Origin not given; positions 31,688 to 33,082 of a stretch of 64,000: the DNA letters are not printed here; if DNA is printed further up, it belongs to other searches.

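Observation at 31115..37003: Possible five-gene unit: YheO-type regulator, ThrC-like PLP enzyme, GltD-like oxidoreductase with NuoF fragment, [FeFe]-hydrogenase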

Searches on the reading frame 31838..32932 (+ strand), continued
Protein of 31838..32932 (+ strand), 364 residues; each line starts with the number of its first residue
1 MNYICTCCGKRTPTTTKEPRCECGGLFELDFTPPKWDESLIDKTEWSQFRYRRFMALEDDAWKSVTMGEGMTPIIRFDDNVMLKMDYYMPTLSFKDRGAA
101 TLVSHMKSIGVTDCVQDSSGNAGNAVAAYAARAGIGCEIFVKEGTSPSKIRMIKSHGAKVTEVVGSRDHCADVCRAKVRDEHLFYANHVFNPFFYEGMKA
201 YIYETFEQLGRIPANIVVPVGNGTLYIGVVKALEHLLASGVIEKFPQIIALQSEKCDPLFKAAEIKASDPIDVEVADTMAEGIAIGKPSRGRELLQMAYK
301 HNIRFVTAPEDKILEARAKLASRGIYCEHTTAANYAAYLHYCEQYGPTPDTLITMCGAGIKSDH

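Call 19: search_solved_structures(query=window:31838-32932:+, max_evalue=1e-15, show_alignments=5)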
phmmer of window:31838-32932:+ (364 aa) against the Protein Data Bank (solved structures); distinct sequences matched with E-value up to 1e-15: 5.
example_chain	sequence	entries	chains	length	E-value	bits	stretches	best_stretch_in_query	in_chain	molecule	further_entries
2d1f_A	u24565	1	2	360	3.6e-30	108.7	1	51-361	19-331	Threonine synthase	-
2zsj_A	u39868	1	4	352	2.6e-27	99.3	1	50-344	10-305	Threonine synthase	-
6cgq_A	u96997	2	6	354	2.4e-23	86.2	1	50-347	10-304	Threonine synthase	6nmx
1uim_A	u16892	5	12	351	1.3e-20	77.2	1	81-362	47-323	Threonine Synthase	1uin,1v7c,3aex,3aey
1pwe_A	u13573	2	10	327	2.4e-16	63.2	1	79-314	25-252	L-serine dehydratase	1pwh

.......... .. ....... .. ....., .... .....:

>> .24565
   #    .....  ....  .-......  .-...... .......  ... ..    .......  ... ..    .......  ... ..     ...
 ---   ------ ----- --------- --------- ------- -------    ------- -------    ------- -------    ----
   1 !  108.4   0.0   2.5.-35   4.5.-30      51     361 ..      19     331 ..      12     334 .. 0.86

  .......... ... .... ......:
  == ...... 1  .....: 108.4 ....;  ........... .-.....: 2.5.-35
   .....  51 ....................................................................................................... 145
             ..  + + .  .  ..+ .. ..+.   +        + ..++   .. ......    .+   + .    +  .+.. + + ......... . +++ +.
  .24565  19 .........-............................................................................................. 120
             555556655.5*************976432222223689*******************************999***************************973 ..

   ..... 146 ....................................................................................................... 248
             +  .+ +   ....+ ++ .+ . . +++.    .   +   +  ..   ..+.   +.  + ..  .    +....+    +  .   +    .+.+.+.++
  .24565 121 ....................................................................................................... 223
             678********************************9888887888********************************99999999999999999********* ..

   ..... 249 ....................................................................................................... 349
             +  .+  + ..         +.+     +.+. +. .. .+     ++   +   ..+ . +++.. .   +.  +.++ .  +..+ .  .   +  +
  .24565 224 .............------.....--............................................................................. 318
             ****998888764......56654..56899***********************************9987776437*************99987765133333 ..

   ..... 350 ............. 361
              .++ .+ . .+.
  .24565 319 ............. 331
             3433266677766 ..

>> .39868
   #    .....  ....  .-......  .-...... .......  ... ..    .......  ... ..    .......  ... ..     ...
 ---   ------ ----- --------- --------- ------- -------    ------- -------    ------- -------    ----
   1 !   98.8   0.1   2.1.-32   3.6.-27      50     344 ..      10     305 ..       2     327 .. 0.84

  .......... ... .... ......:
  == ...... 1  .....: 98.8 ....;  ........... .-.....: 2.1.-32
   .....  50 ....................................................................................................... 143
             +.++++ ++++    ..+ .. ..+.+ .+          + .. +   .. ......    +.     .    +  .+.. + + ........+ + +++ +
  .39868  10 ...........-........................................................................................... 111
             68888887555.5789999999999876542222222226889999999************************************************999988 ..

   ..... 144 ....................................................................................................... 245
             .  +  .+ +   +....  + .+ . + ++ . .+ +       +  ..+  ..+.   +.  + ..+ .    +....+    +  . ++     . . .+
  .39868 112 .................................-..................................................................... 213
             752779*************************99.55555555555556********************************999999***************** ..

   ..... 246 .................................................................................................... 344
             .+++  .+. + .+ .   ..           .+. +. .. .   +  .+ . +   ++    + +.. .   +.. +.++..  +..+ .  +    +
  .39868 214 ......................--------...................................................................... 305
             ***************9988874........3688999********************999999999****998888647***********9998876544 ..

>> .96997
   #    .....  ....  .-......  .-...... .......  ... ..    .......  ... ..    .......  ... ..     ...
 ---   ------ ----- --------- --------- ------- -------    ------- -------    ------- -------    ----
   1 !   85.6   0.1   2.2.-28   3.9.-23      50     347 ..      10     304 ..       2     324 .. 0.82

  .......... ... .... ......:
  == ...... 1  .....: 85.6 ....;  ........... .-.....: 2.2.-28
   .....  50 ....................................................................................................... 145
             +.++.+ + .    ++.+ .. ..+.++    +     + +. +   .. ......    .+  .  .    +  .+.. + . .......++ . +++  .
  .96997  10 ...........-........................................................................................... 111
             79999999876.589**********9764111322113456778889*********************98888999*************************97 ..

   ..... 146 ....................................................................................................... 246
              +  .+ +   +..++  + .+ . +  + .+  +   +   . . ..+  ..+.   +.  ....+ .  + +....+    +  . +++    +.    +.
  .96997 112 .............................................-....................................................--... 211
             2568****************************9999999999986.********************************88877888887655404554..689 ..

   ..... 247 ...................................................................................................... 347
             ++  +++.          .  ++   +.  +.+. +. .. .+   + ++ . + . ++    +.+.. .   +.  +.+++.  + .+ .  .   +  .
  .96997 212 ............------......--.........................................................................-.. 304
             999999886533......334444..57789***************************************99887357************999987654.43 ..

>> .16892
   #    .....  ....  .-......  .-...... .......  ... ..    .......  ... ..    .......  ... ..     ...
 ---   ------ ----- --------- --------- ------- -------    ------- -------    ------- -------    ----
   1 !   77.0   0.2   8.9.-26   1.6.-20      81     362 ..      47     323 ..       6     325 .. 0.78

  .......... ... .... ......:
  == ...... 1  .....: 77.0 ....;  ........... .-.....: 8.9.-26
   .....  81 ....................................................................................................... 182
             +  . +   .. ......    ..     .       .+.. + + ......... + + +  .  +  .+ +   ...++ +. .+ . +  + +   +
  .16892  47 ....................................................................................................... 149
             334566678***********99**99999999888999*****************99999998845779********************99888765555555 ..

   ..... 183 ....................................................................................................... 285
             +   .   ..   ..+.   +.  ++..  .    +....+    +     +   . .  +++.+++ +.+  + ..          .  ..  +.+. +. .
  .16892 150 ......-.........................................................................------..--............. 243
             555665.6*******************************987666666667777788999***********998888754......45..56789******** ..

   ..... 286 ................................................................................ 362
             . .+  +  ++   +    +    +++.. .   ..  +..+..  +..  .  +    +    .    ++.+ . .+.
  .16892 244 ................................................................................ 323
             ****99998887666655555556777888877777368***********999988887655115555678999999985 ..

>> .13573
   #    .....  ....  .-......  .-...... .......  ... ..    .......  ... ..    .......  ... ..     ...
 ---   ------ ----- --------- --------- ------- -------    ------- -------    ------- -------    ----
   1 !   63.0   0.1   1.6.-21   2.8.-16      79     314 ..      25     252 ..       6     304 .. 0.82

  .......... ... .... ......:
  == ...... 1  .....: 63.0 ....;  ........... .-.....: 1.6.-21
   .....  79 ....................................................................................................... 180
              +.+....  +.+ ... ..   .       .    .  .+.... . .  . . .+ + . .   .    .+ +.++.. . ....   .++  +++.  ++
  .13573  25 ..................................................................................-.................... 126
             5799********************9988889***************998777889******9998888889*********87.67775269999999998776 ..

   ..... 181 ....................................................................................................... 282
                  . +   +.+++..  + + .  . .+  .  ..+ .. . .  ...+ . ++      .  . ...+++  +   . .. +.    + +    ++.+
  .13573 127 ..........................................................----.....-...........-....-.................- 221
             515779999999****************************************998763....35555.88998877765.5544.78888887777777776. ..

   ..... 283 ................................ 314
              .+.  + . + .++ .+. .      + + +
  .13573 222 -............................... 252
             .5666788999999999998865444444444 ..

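Call 54: predict_structure(alignment_id=A1)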
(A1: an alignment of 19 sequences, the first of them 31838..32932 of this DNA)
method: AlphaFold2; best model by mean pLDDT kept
length: 364 residues; sequences in the alignment: 19
mean_pLDDT: 89.5   pTM: 0.90
mean pLDDT of the five models: 89.5, 88.7, 88.2, 87.0, 86.5
residues with pLDDT >= 90: 233; 70-90: 118; 50-70: 8; < 50: 5
segments of 3 or more residues with pLDDT < 50: 361-364
pLDDT, mean of each block of 10 residues (from residue 1): 93 91 91 96 91 91 89 88 76 83 95 89 90 96 86 91 83 89 90 92 94 95 91 98 97 93 95 85 81 95 94 90 81 92 96 76 36
secondary structure, 60 per line:
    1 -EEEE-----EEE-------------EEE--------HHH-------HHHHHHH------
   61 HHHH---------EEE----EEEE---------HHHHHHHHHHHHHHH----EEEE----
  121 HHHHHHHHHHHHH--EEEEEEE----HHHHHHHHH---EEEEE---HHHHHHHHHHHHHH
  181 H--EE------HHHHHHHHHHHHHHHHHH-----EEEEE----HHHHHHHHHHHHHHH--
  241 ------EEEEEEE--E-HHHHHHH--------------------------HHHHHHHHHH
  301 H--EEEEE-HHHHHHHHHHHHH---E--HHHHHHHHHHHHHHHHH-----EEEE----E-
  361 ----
elements in order: E2-5 E11-13 E27-29 H48-54 H61-64 E74-76 E81-84 H94-108 E113-116 H121-133 E136-142 H147-155 E159-163 H167-181 H192-209 E215-219 H224-238 E247-253 H258-264 H291-301 E304-308 H310-322 H329-345 E351-354

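Call 56: fold_search(model_id=the predicted structure, library=pdb)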
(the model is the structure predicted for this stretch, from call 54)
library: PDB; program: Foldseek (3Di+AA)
matches with E <= 10: 1832; with E <= 0.001: 514
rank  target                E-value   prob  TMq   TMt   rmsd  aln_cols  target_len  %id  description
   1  2d1f_A                1.4e-23  1.00  0.78  0.82   2.1       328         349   29  Structure of Mycobacterium tuberculosis threonine synthase (released 2006-09-05)
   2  2zsj_A                6.7e-23  1.00  0.78  0.81   2.3       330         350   27  Crystal structure of threonine synthase from Aquifex aeolicus VF5 (released 2008-10-21)
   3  2c2b_A                1.1e-22  1.00  0.88  0.73   2.8       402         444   21  Crystallographic structure of Arabidopsis thaliana Threonine synthase complexed with pyridoxal phosphate and S-adenosy (released 2005-11-28)
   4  2zsj_D                1.5e-22  1.00  0.78  0.81   2.2       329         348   26  Crystal structure of threonine synthase from Aquifex aeolicus VF5 (released 2008-10-21)
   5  1v7c_A                2.5e-22  1.00  0.76  0.78   3.0       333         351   27  Crystal structure of threonine synthase from thermus thermophilus hb8 in complex with a substrate analogue (released 2003-12-30)
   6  2c2b_C                3.5e-22  1.00  0.89  0.74   2.9       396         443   21  Crystallographic structure of Arabidopsis thaliana Threonine synthase complexed with pyridoxal phosphate and S-adenosy (released 2005-11-28)
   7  6nmx_A                4.0e-22  1.00  0.77  0.80   2.9       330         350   25  Threonine synthase from Bacillus subtilis ATCC 6633 with PLP and APPA (released 2019-03-13)
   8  6cgq_B                4.8e-22  1.00  0.75  0.79   2.9       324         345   25  Threonine synthase from Bacillus subtilis ATCC 6633 with PLP and PLP-Ala (released 2019-02-27)
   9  6nmx_D                5.4e-22  1.00  0.76  0.80   3.0       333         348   25  Threonine synthase from Bacillus subtilis ATCC 6633 with PLP and APPA (released 2019-03-13)
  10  6nmx_B                6.4e-22  1.00  0.75  0.78   3.0       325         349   25  Threonine synthase from Bacillus subtilis ATCC 6633 with PLP and APPA (released 2019-03-13)
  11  1uin_A                1.0e-21  1.00  0.77  0.79   2.5       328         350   26  Crystal Structure of Threonine Synthase from Thermus Thermophilus HB8, Trigonal Crystal Form (released 2003-11-18)
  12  1uim_A                1.2e-21  1.00  0.77  0.80   2.5       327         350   26  Crystal Structure of Threonine Synthase from Thermus Thermophilus HB8, Orthorhombic Crystal Form (released 2003-11-18)
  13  3aey_B                2.3e-21  1.00  0.76  0.80   2.5       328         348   27  Apo form of threonine synthase from Thermus thermophilus HB8 (released 2010-11-17)
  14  6cgq_A                2.7e-21  1.00  0.75  0.80   2.9       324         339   25  Threonine synthase from Bacillus subtilis ATCC 6633 with PLP and PLP-Ala (released 2019-02-27)
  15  1uin_B                2.9e-21  1.00  0.77  0.80   2.6       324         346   26  Crystal Structure of Threonine Synthase from Thermus Thermophilus HB8, Trigonal Crystal Form (released 2003-11-18)
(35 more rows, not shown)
